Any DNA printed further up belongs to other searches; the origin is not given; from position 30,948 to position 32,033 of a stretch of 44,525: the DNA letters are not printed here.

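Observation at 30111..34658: Array of four tandem soluble (TM-less) PilC/GspF-like paralogs, each an independent promoter-gene-terminator unit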

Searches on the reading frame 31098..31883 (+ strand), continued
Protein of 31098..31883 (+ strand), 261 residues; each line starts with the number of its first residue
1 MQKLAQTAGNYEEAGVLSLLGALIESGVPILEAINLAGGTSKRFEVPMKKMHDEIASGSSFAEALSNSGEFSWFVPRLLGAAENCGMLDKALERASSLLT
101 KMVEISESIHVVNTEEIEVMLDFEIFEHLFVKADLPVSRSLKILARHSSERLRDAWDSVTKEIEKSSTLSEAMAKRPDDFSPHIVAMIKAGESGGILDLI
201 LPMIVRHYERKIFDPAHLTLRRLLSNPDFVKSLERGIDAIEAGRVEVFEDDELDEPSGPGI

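Call 26: fold_search(model_id=the predicted structure, library=pdb)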
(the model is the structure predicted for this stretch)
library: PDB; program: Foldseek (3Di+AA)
matches with E <= 10: 112; with E <= 0.001: 1
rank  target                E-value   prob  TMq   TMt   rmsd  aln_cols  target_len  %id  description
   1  3jc8_Ca               3.3e-06  1.00  0.39  0.33  14.6       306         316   16  Architectural model of the type IVa pilus machine in a piliated state (released 2016-03-16)
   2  5nbg_A                2.5e-03  1.00  0.36  0.84   2.4       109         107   26  Structure of the cytoplasmic domain I of OutF in the D. dadantii type II secretion system (released 2018-03-21)
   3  3c1q_B                4.2e-03  1.00  0.37  0.78   3.5       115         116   23  The three-dimensional structure of the cytoplasmic domains of EpsF from the Type 2 Secretion System of Vibrio cholerae (released 2009-02-03)
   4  2vmb_B                4.8e-03  1.00  0.37  0.80   2.7       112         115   22  The three-dimensional structure of the cytoplasmic domains of EpsF from the Type 2 Secretion System of Vibrio cholerae (released 2009-02-10)
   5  2vmb_A                5.3e-03  1.00  0.36  0.75   6.2       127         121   20  The three-dimensional structure of the cytoplasmic domains of EpsF from the Type 2 Secretion System of Vibrio cholerae (released 2009-02-10)
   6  5nbg_B                6.0e-03  1.00  0.35  0.83   1.3        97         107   27  Structure of the cytoplasmic domain I of OutF in the D. dadantii type II secretion system (released 2018-03-21)
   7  3c1q_A                1.1e-02  1.00  0.37  0.80   2.9       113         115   23  The three-dimensional structure of the cytoplasmic domains of EpsF from the Type 2 Secretion System of Vibrio cholerae (released 2009-02-03)
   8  2vma_B                1.1e-02  1.00  0.34  0.76   6.9       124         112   19  The three-dimensional structure of the cytoplasmic domains of EpsF from the Type 2 Secretion System of Vibrio cholerae (released 2009-02-10)
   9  2vma_A                1.2e-02  1.00  0.36  0.75   6.5       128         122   20  The three-dimensional structure of the cytoplasmic domains of EpsF from the Type 2 Secretion System of Vibrio cholerae (released 2009-02-10)
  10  2whn_A                1.2e-02  1.00  0.35  0.79   1.7        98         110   28  N-terminal domain from the PilC type IV pilus biogenesis protein (released 2010-05-19)
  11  2whn_B                5.5e-02  1.00  0.35  0.84   1.6        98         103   28  N-terminal domain from the PilC type IV pilus biogenesis protein (released 2010-05-19)
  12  4hhx                  7.0e-02  1.00  0.31  0.71   2.2        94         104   20  Structure of cytoplasmic domain of TCPE from Vibrio cholerae (released 2013-04-03)
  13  5cwg                  6.4e-01  0.35  0.25  0.30  11.9       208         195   14  Crystal structure of de novo designed helical repeat protein DHR10 (released 2015-12-16)
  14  6k5s_D                1.2e+00  0.08  0.16  0.19  16.0       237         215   14  Crystal structure of the Helical domain of S. pombe Tbf1 (released 2020-06-03)
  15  7kyp_D                1.7e+00  0.06  0.15  0.15  16.4       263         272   12  PsaBC from Streptococcus pneumoniae in complex with Fab (released 2021-08-25)
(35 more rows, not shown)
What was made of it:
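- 31098..31883 (+): P2: 261-aa soluble two-domain T2SSF protein and the best-conserved paralog. Domain 1 covers about residues 12-107 and domain 2 about 114-213, followed by a C-terminal helical stretch and a disordered acidic tail. Foldseek matches OutF, EpsF, PilC and TcpE with TM-score (target-normalised) 0.71-0.84 (call 26).
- Closest known: SpoIIIAB. Same: Foldseek probability 0.87-0.95 (call 26).
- The fold also occurs in SpoIIIAB (Foldseek probability 0.87-0.95, call 26).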

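Call 27: find_encoding_contigs(protein=P0128, flank=10000, max_places=4)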
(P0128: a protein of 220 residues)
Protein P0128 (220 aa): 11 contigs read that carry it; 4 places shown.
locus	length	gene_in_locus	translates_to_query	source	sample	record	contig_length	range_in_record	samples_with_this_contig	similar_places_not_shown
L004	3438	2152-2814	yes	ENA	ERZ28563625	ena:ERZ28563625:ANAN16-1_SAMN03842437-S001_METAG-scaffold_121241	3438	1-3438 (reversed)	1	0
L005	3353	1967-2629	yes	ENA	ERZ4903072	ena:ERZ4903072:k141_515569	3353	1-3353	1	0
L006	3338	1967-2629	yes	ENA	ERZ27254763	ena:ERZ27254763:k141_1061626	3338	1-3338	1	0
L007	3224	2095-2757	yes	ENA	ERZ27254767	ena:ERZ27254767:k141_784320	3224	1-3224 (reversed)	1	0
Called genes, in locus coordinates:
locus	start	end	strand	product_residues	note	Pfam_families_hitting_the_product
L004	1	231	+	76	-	?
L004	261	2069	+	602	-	-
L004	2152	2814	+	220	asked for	PF00482:T2SSF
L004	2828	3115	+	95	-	-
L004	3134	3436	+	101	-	?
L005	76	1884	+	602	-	-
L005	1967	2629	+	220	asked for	PF00482:T2SSF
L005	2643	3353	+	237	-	?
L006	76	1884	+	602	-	-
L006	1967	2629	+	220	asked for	PF00482:T2SSF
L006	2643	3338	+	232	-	?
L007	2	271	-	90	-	?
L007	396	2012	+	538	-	-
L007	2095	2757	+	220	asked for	PF00482:T2SSF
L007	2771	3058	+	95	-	-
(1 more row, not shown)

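Call 30: find_homologous_proteins(query=A2, max_evalue=0.00001)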
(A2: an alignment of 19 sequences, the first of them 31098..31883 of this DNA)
Query A2 (19 sequences) (261 aa, profile of the alignment): 1075 proteins with E <= 0.00001 among 8000 candidates; the best 120 are listed.
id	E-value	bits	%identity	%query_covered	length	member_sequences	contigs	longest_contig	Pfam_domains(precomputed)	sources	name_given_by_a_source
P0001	2.6e-70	254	100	100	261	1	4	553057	PF00482.29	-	-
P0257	1.8e-65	238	24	73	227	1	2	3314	PF00482.29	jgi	jgi:type II secretory pathway component PulF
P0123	5.7e-53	197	25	73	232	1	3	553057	PF00482.29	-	-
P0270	6.4e-47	177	26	77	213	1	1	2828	PF00482.29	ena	-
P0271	3.8e-44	168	25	77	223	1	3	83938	PF00482.29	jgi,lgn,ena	-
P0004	1.1e-42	164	47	30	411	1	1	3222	PF00482.29,PF28597.1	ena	-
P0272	3.5e-42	162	53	26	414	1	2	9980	PF00482.29,PF28597.1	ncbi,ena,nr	ncbi:MAG: type II secretion system F family protein [Planctomycetaceae bacterium]|nr:type II secreti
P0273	8.4e-42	161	44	30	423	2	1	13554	PF00482.29,PF28597.1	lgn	-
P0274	9.3e-42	161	43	33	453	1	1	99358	PF00482.29,PF28597.1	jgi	jgi:type IV pilus assembly protein PilC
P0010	1.3e-41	160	41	37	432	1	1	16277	PF00482.29,PF28597.1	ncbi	-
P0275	1.7e-41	160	36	31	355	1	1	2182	PF00482.29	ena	-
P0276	2.1e-41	159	49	26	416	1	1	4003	PF00482.29,PF28597.1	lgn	-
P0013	3.8e-41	159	40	35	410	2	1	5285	PF00482.29,PF28597.1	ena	-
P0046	5.1e-41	158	42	30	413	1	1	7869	PF00482.29,PF28597.1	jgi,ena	-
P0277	5.5e-41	158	38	28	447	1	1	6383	PF00482.29,PF28597.1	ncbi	ncbi:MAG: type II secretion system F family protein [Limisphaerales bacterium]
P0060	5.6e-41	158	42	30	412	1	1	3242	PF00482.29,PF28597.1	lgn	-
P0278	5.8e-41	158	44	30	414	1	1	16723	PF00482.29,PF28597.1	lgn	-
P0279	5.8e-41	158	50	26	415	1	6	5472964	PF00482.29,PF28597.1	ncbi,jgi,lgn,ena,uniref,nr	ncbi:Type II secretion system F domain protein [Isosphaera pallida ATCC 43644]|uniref:Type II secret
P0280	6.6e-41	158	47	30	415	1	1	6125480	PF00482.29,PF28597.1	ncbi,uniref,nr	ncbi:Putative type II secretion system protein F [Polystyrenella longa]|uniref:Type II secretion sys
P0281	8.8e-41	157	34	31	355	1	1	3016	PF00482.29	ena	-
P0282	9.1e-41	157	50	26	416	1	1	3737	PF00482.29,PF28597.1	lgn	-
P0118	1.3e-40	157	43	30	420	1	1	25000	PF00482.29,PF28597.1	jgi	jgi:type IV pilus assembly protein PilC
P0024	1.8e-40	156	44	30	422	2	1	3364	PF00482.29,PF28597.1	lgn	-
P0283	1.9e-40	156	39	31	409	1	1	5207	PF00482.29,PF28597.1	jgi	jgi:type IV pilus assembly protein PilC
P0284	2.2e-40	156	52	30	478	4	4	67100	PF00482.29,PF28597.1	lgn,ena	-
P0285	2.6e-40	156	43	30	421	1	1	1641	PF00482.29,PF28597.1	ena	-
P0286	2.6e-40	156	45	30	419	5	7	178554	PF00482.29,PF28597.1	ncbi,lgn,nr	ncbi:MAG: type II secretion system F family protein [Planctomycetaceae bacterium]|nr:type II secreti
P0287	2.8e-40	156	47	30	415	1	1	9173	PF00482.29,PF28597.1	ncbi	-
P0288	2.9e-40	156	44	30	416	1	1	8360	PF00482.29,PF28597.1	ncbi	-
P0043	2.9e-40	156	48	30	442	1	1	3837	PF00482.29,PF28597.1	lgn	-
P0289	3.0e-40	156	47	30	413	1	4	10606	PF00482.29,PF28597.1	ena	-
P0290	3.3e-40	156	50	26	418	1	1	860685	PF00482.29,PF28597.1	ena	-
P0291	3.6e-40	155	48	30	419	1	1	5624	PF00482.29,PF28597.1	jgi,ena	-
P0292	4.0e-40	155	37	31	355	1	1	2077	PF00482.29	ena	-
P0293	4.1e-40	155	47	30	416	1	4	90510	PF00482.29,PF28597.1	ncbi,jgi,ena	-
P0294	4.2e-40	155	47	30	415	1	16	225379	PF00482.29,PF28597.1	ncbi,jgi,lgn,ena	jgi:type IV pilus assembly protein PilC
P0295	4.8e-40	155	47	30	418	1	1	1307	PF00482.29,PF28597.1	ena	-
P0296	5.0e-40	155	40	31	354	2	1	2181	PF00482.29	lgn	-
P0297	6.1e-40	155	53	26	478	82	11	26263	PF00482.29,PF28597.1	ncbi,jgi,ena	jgi:type IV pilus assembly protein PilC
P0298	6.7e-40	155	46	30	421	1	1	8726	PF00482.29,PF28597.1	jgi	jgi:type IV pilus assembly protein PilC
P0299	7.0e-40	154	51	30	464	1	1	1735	PF00482.29,PF28597.1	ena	-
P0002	7.3e-40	154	37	36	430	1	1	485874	PF00482.29,PF28597.1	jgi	jgi:type IV pilus assembly protein PilC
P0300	7.8e-40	154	47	30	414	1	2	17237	PF00482.29,PF28597.1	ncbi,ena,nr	ncbi:MAG: type II secretion system F family protein [Planctomycetota bacterium]|nr:type II secretion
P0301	8.0e-40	154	49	30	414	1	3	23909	PF00482.29,PF28597.1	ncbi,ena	-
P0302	8.3e-40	154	49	30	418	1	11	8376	PF00482.29,PF28597.1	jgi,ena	-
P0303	9.4e-40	154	49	26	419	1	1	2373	PF00482.29,PF28597.1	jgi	-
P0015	1.0e-39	154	44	30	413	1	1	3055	PF00482.29,PF28597.1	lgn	-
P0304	1.2e-39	154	44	30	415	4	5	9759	PF00482.29,PF28597.1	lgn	-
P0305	1.2e-39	154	37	31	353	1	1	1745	PF00482.29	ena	-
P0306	1.2e-39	154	51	30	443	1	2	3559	PF00482.29,PF28597.1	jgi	jgi:type IV pilus assembly protein PilC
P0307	1.3e-39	154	37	31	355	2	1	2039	PF00482.29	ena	-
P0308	1.3e-39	154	35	31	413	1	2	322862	PF00482.29,PF28597.1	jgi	jgi:type IV pilus assembly protein PilC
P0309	1.7e-39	153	47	30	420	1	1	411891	PF00482.29,PF28597.1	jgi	jgi:type IV pilus assembly protein PilC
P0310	1.7e-39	153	48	30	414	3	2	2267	PF00482.29,PF28597.1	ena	-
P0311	1.8e-39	153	34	31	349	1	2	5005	PF00482.29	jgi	jgi:type IV pilus assembly protein PilC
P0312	1.9e-39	153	33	31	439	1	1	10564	PF00482.29,PF28597.1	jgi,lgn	-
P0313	1.9e-39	153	39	31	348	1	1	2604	PF00482.29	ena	-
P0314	1.9e-39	153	30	34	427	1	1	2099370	PF00482.29,PF28597.1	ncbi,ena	-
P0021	2.1e-39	153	44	30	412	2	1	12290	PF00482.29,PF28597.1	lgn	-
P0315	2.3e-39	153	49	26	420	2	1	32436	PF00482.29,PF28597.1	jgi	jgi:type IV pilus assembly protein PilC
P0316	2.5e-39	153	50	26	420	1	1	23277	PF00482.29,PF28597.1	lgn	-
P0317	2.6e-39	153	51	30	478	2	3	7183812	PF00482.29,PF28597.1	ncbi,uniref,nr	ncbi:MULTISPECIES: type II secretion system F family protein [Crateriforma]|uniref:Putative type II 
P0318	3.2e-39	152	44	30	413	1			PF00482.29,PF28597.1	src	-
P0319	3.3e-39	152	27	31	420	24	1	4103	PF00482.29,PF28597.1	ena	-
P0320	3.7e-39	152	46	30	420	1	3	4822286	PF00482.29,PF28597.1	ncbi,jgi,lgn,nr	ncbi:MAG: hypothetical protein KatS3mg108_0949 [Isosphaeraceae bacterium]|jgi:type IV pilus assembly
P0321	3.9e-39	152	37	31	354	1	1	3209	PF00482.29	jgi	jgi:type II secretory pathway component PulF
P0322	3.9e-39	152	44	30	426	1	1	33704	PF00482.29,PF28597.1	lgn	-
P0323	4.1e-39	152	36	31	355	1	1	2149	PF00482.29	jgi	-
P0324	4.4e-39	152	44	30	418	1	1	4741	PF00482.29,PF28597.1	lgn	-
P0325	4.5e-39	152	47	30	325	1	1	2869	PF00482.29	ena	-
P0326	4.6e-39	152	49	26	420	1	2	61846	PF00482.29,PF28597.1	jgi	jgi:type IV pilus assembly protein PilC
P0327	5.1e-39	152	50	26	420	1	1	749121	PF00482.29,PF28597.1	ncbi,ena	-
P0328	5.4e-39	152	34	31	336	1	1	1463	PF00482.29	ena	-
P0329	5.5e-39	152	49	26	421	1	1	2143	PF00482.29,PF28597.1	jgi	jgi:type IV pilus assembly protein PilC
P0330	5.7e-39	152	37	31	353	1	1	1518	PF00482.29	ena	-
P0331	5.7e-39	152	47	30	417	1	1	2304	PF00482.29,PF28597.1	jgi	jgi:type IV pilus assembly protein PilC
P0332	5.9e-39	151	47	30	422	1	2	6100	PF00482.29,PF28597.1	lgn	-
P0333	5.9e-39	151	47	30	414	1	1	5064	PF00482.29,PF28597.1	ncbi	-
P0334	5.9e-39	151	38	39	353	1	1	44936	PF00482.29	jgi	jgi:type IV pilus assembly protein PilC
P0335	6.0e-39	151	35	43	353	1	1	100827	PF00482.29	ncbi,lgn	-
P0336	6.4e-39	151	34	39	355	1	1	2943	PF00482.29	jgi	jgi:type II secretory pathway component PulF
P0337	6.6e-39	151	47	30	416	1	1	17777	PF00482.29,PF28597.1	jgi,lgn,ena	-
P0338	6.6e-39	151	37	48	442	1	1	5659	PF00482.29,PF28597.1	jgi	-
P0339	7.0e-39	151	36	43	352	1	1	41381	PF00482.29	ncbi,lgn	-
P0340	8.6e-39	151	37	35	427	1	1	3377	PF00482.29,PF28597.1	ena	-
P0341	8.6e-39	151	33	43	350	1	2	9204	PF00482.29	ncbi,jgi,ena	-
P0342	9.1e-39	151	47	30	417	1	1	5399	PF00482.29,PF28597.1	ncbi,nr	ncbi:MAG TPA: type II secretion system F family protein [Planctomycetaceae bacterium]|nr:type II sec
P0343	9.5e-39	151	47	30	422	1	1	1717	PF00482.29,PF28597.1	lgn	-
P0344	9.6e-39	151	47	30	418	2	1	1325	PF00482.29,PF28597.1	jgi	jgi:type IV pilus assembly protein PilC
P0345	1.0e-38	151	34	43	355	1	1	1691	PF00482.29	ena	-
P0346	1.1e-38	151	35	35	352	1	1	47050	PF00482.29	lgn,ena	-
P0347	1.1e-38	151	35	31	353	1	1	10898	PF00482.29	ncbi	-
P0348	1.2e-38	150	47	30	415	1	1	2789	PF00482.29,PF28597.1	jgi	jgi:type IV pilus assembly protein PilC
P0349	1.2e-38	150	44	30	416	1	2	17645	PF00482.29,PF28597.1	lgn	-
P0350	1.2e-38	150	43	30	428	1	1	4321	PF00482.29,PF28597.1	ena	-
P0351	1.2e-38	150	32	43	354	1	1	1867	PF00482.29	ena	-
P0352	1.2e-38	150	47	30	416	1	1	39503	PF00482.29,PF28597.1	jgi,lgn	jgi:type IV pilus assembly protein PilC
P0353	1.3e-38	150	39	31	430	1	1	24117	PF00482.29,PF28597.1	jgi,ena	-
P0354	1.3e-38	150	36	31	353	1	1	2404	PF00482.29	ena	-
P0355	1.4e-38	150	49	30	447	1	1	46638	PF00482.29,PF28597.1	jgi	jgi:type IV pilus assembly protein PilC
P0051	1.4e-38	150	42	31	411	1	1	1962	PF00482.29,PF28597.1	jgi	jgi:type IV pilus assembly protein PilC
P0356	1.4e-38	150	37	31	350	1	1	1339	PF00482.29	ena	-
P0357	1.5e-38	150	36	62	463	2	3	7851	PF00482.29,PF28597.1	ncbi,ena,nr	ncbi:MAG TPA: type II secretion system F family protein [Pirellulaceae bacterium]|nr:type II secreti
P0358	1.6e-38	150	46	30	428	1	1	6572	PF00482.29,PF28597.1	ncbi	-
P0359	1.6e-38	150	46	30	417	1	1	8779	PF00482.29,PF28597.1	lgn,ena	-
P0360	1.7e-38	150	35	43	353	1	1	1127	PF00482.29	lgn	-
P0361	1.8e-38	150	49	30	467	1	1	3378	PF00482.29,PF28597.1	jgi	jgi:type IV pilus assembly protein PilC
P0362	1.8e-38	150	46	30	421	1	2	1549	PF00482.29,PF28597.1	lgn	-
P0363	1.8e-38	150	46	30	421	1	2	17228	PF00482.29,PF28597.1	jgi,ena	-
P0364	1.9e-38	150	49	26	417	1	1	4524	PF00482.29,PF28597.1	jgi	-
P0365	2.0e-38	150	33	43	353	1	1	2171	PF00482.29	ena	-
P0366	2.0e-38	150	35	31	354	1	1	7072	PF00482.29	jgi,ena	-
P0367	2.1e-38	150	47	30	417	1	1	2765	PF00482.29,PF28597.1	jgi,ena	-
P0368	2.3e-38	149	47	30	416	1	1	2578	PF00482.29,PF28597.1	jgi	-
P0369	2.4e-38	149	47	30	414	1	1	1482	PF00482.29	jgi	jgi:type IV pilus assembly protein PilC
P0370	2.5e-38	149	46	30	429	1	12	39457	PF00482.29,PF28597.1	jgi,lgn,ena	-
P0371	2.7e-38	149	40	28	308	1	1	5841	PF00482.29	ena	-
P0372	2.9e-38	149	47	30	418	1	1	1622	PF00482.29,PF28597.1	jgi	jgi:type IV pilus assembly protein PilC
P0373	3.0e-38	149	47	26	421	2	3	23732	PF00482.29,PF28597.1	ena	-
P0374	3.3e-38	149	44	30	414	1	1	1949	PF00482.29,PF28597.1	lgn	-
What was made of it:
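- Tried and rejected: It added only two new TM-less members (call 30).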

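Call 31: find_encoding_contigs(protein=P0271, flank=10000, max_places=3)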
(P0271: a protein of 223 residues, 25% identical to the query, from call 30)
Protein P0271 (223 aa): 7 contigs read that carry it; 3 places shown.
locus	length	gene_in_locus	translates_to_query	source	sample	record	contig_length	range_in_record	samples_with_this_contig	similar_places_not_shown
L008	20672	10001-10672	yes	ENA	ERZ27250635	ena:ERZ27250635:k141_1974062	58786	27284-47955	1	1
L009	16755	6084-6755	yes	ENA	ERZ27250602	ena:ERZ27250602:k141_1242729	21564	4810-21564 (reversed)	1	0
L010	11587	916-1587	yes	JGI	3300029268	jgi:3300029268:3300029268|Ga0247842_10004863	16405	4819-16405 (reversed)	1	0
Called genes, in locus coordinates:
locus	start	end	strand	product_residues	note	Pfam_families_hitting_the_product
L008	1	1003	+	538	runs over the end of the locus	PF00171:Aldedh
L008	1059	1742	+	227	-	PF00293:NUDIX, PF19368:WHD_AraR, PF21906:WHD_NrtR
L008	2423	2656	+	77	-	-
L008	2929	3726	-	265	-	PF00239:Resolvase, PF07508:Recombinase (weak)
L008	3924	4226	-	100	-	-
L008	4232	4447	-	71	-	-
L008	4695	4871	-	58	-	-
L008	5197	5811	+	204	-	-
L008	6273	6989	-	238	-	PF08784:RPA_C (weak)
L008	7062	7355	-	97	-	-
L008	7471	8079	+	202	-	-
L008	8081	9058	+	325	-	PF01148:CTP_transf_1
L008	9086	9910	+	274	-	-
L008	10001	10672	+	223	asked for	PF00482:T2SSF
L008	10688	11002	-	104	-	PF01648:ACPS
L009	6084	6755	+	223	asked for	PF00482:T2SSF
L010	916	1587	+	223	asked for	PF00482:T2SSF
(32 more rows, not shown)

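Call 33: find_encoding_contigs(protein=P0160, flank=10000, max_places=3)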
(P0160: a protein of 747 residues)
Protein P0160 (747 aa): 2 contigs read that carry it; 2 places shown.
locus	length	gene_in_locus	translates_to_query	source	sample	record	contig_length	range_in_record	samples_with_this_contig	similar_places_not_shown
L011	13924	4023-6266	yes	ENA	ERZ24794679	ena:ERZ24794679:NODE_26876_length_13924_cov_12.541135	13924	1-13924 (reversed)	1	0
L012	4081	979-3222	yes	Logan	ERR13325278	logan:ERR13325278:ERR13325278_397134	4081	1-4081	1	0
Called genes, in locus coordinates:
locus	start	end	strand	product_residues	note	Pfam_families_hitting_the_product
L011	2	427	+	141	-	?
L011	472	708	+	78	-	-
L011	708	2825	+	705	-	PF01841:Transglut_core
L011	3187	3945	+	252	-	PF01207:Dus (weak), PF00977:His_biosynth, PF01180:DHO_dh (weak)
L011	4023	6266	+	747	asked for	PF00482:T2SSF, PF00437:T2SSE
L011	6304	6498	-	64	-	PF12669:FeoB_associated (weak)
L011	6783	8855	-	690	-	PF01926:MMR_HSR1, PF02421:FeoB_N, PF17910:FeoB_Cyto, PF07670:Gate, PF07664:FeoB_C, PF07670:Gate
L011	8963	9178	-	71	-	PF04023:FeoA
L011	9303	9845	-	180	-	PF01325:Fe_dep_repress, PF01047:MarR (weak), PF02742:Fe_dep_repr_C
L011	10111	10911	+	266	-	PF23023:Anti-Pycsar_Apyc1, PF00753:Lactamase_B, PF12706:Lactamase_B_2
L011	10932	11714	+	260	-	PF04909:Amidohydro_2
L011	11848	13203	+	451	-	PF02056:Glyco_hydro_4, PF11975:Glyco_hydro_4C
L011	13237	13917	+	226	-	PF00884:Sulfatase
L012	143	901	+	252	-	PF01207:Dus (weak), PF00977:His_biosynth, PF01180:DHO_dh (weak)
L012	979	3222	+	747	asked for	PF00482:T2SSF, PF00437:T2SSE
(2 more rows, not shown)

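Call 34: search_protein_families(library=ncbifam, proteins=[window:31098-31883:+], max_evalue=0.01)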
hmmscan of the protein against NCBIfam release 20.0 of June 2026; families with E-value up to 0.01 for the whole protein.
window:31098-31883:+ (261 aa): 6 families
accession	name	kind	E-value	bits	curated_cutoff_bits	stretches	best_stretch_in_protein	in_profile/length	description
TIGR02120.1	GspF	equivalog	7e-24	84.8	424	2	131-211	76-157/401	type II secretion system inner membrane protein GspF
NF052607.1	T4PiliAsmPilCThrm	equivalog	4.9e-19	68.7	700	2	130-211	78-160/406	type IV pilus assembly protein PilC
NF052606.1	T4PiliAsmPilCMyx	equivalog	1.3e-16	60.5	700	2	101-208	63-171/419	type IV pilus assembly protein PilC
NF007861.0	PRK10573.1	equivalog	1.4e-14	53.9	401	2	130-210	71-152/401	protein transport protein HofC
NF047826.1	T3SSXpsF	equivalog_domain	3.3e-11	42.6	650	2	12-98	270-358/405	type II secretion system protein XpsF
NF041012.2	T4P_ComGB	equivalog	6.5e-09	35.6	240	1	13-108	3-97/332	competence type IV pilus assembly protein ComGB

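Call 35: search_protein_families(library=padloc, proteins=[window:31098-31883:+], max_evalue=0.01)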
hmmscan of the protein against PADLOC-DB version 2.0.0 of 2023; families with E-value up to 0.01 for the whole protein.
window:31098-31883:+ (261 aa): 0 families

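Call 47: find_encoding_contigs(protein=P0130, flank=10000, max_places=3)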
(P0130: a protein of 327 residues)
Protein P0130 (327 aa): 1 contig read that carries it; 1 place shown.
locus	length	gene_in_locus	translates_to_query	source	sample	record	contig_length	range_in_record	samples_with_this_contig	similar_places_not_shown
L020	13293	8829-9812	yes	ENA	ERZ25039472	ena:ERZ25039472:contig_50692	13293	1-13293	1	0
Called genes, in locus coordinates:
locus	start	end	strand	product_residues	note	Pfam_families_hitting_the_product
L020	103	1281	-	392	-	-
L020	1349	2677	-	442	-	PF00239:Resolvase, PF07508:Recombinase, PF13408:Zn_ribbon_recom (faint)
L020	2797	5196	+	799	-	PF13229:Beta_helix (weak)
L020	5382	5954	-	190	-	-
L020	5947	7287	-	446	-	PF02195:ParB_N, PF01170:UPF0020 (faint), PF01555:N6_N4_Mtase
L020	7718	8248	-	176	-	PF00293:NUDIX (weak)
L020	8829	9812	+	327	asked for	PF00482:T2SSF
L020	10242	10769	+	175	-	-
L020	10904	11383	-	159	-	PF00903:Glyoxalase, PF13669:Glyoxalase_4 (weak), PF22677:Ble-like_N (weak)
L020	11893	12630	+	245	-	PF03703:bPH_2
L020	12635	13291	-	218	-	?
